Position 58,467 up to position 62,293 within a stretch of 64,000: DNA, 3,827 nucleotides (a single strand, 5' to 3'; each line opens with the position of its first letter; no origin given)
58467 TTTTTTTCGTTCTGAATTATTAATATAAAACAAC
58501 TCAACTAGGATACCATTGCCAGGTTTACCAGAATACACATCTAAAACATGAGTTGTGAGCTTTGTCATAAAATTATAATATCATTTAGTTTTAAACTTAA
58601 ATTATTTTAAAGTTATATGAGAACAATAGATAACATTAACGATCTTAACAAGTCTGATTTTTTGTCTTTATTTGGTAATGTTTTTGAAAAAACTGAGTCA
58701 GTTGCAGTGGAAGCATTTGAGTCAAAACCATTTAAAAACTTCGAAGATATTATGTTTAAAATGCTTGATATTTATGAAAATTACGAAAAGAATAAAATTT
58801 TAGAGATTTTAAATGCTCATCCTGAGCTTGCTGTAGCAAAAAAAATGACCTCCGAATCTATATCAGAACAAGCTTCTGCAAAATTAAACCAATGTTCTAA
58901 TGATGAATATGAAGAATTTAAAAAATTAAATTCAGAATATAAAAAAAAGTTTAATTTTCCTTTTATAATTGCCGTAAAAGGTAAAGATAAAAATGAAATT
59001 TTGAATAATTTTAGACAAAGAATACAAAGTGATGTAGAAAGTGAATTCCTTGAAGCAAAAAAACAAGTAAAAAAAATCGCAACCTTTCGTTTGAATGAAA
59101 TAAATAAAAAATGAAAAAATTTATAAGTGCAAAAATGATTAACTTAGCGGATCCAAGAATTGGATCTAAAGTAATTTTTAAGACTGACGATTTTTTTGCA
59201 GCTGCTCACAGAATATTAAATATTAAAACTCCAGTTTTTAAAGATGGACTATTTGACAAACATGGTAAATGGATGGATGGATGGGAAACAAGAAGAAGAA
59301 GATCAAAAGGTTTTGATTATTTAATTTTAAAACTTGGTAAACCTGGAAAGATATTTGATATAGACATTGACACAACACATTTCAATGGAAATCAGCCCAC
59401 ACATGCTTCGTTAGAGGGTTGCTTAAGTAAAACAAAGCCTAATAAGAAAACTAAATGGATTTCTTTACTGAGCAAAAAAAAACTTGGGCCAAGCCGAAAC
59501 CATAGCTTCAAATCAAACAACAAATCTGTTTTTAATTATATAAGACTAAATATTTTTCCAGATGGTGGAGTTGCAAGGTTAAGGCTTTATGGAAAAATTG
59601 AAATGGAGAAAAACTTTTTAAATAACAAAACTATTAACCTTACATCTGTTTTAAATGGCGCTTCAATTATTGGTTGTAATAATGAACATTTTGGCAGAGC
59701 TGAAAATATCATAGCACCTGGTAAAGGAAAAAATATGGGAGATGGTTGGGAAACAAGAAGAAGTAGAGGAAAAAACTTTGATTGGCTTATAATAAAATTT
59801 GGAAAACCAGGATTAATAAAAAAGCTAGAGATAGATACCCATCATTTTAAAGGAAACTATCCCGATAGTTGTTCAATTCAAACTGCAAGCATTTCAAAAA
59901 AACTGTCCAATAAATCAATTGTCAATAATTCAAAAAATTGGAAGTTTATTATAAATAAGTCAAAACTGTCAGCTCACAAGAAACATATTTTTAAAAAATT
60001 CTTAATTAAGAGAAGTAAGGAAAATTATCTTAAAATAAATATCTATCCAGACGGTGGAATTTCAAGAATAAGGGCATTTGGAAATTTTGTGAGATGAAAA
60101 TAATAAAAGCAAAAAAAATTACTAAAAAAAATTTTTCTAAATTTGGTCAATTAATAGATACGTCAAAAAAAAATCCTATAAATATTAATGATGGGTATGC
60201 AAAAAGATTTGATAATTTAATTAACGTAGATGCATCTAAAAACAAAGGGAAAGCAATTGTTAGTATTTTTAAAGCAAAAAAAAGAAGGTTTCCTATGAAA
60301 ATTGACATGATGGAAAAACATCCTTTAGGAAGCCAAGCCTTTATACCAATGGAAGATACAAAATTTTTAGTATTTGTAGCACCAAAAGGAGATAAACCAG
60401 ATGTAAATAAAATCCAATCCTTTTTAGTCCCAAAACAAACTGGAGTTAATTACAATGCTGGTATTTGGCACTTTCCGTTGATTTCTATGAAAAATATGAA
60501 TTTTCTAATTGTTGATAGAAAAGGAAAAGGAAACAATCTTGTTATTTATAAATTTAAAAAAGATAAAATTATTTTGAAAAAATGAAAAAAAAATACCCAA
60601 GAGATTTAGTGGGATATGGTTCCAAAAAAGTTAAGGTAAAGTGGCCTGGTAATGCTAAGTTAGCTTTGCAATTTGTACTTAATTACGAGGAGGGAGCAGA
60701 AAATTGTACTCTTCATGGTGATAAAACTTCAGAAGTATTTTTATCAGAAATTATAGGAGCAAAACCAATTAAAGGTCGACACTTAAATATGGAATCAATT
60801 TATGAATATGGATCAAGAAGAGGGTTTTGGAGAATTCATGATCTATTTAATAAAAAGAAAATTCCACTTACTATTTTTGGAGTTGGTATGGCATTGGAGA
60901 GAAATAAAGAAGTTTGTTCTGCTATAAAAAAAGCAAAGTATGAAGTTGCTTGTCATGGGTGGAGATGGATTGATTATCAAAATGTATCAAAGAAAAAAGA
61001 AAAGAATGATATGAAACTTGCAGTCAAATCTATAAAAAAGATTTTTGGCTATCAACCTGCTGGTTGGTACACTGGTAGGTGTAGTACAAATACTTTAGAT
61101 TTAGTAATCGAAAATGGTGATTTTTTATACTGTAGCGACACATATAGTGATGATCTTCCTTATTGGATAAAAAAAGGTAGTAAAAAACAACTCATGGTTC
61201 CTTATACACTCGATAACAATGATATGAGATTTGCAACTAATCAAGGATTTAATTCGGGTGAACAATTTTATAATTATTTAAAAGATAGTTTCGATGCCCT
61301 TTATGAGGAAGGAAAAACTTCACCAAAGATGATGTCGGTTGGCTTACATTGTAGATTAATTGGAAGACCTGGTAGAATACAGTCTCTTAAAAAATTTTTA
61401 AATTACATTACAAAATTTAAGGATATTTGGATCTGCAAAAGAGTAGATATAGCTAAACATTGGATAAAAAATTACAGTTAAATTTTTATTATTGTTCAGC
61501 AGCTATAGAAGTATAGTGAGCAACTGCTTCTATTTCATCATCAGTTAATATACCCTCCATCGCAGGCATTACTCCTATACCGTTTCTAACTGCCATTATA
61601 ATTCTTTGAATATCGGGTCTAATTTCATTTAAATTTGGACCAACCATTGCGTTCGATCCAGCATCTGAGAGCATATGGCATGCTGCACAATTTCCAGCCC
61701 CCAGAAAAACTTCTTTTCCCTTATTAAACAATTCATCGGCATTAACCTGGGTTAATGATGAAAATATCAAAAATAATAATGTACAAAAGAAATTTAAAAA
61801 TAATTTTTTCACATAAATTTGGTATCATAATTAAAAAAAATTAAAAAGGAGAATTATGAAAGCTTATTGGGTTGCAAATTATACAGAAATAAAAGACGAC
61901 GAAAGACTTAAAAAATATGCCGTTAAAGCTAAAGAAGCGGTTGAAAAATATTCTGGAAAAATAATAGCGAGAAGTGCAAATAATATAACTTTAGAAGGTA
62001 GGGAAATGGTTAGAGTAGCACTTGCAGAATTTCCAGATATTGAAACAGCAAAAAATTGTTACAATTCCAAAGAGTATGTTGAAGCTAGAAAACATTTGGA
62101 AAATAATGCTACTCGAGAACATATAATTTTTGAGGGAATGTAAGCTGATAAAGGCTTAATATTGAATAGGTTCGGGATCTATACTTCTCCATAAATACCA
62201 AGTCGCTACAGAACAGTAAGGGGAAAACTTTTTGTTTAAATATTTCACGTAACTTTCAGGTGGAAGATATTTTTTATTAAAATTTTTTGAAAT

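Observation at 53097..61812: Split urate oxidase: PuuD without its cytochrome c domain plus a stand-alone cytochrome c at the cluster edge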

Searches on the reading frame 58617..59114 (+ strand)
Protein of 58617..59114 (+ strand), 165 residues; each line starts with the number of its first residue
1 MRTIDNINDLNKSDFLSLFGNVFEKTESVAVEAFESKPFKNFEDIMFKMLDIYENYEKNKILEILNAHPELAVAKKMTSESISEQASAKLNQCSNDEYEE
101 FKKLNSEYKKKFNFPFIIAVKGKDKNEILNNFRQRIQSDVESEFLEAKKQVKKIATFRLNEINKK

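Call 4: search_protein_families(library=pfam, proteins=[window:58617-59114:+], max_evalue=0.01)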
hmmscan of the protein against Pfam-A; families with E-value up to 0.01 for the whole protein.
window:58617-59114:+ (165 aa): 1 family
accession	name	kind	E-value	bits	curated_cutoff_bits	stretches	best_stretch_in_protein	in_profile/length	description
PF09349.15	OHCU_decarbox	-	4.2e-41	141.5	24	1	8-160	1-155/155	OHCU decarboxylase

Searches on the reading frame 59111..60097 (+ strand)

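Call 4: search_protein_families(library=pfam, proteins=[window:59111-60097:+], max_evalue=0.01)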
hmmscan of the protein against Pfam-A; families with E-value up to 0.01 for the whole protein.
window:59111-60097:+ (328 aa): 1 family
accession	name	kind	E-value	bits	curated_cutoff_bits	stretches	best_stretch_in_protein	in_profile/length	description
PF03561.21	Allantoicase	-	2.9e-97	323.1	27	2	18-163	1-154/155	Allantoicase repeat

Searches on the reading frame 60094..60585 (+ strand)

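Call 4: search_protein_families(library=pfam, proteins=[window:60094-60585:+], max_evalue=0.01)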
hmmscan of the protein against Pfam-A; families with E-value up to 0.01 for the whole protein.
window:60094-60585:+ (163 aa): 1 family
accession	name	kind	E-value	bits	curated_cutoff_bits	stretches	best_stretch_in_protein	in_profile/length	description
PF04115.18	Ureidogly_lyase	-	7.1e-50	169.3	23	1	1-156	1-157/162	Ureidoglycolate lyase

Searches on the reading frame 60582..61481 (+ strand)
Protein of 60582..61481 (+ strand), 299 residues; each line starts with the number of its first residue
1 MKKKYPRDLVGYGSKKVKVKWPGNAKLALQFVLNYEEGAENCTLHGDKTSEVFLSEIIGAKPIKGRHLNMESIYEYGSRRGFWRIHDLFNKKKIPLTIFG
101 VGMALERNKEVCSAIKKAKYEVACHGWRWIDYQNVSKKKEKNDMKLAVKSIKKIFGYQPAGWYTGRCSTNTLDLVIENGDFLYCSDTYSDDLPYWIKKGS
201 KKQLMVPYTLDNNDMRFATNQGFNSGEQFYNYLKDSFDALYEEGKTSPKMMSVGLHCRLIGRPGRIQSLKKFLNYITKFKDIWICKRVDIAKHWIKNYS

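Call 4: search_protein_families(library=pfam, proteins=[window:60582-61481:+], max_evalue=0.01)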
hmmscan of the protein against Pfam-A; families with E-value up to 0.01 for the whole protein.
window:60582-61481:+ (299 aa): 1 family
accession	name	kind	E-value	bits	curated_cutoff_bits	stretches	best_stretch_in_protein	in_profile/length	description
PF01522.26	Polysacc_deac_1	-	1.3e-12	48.1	23.1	1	74-162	13-101/124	Polysaccharide deacetylase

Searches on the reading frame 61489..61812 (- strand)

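Call 4: search_protein_families(library=pfam, proteins=[window:61489-61812:-], max_evalue=0.01)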
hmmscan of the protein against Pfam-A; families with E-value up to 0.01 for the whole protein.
window:61489-61812:- (107 aa): 2 families
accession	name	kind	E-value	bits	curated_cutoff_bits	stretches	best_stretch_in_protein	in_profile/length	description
PF13442.11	Cytochrome_CBB3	-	7.6e-12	45.8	27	1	30-100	4-67/68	Cytochrome C oxidase, cbb3-type, subunit III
PF00034.26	Cytochrom_C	-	1.5e-07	33.1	21.3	1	31-100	3-85/90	Cytochrome c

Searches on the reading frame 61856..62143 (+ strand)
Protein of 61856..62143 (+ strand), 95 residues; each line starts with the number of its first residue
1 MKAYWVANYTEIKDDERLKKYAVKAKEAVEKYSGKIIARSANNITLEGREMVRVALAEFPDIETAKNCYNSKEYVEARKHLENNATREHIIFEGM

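Call 4: search_protein_families(library=pfam, proteins=[window:61856-62143:+], max_evalue=0.01)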
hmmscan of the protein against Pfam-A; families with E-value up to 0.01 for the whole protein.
window:61856-62143:+ (95 aa): 1 family
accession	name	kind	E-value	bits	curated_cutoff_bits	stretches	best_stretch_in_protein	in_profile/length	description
PF07045.17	DUF1330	-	1e-25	90.3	23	1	2-95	1-94/94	Domain of unknown function (DUF1330)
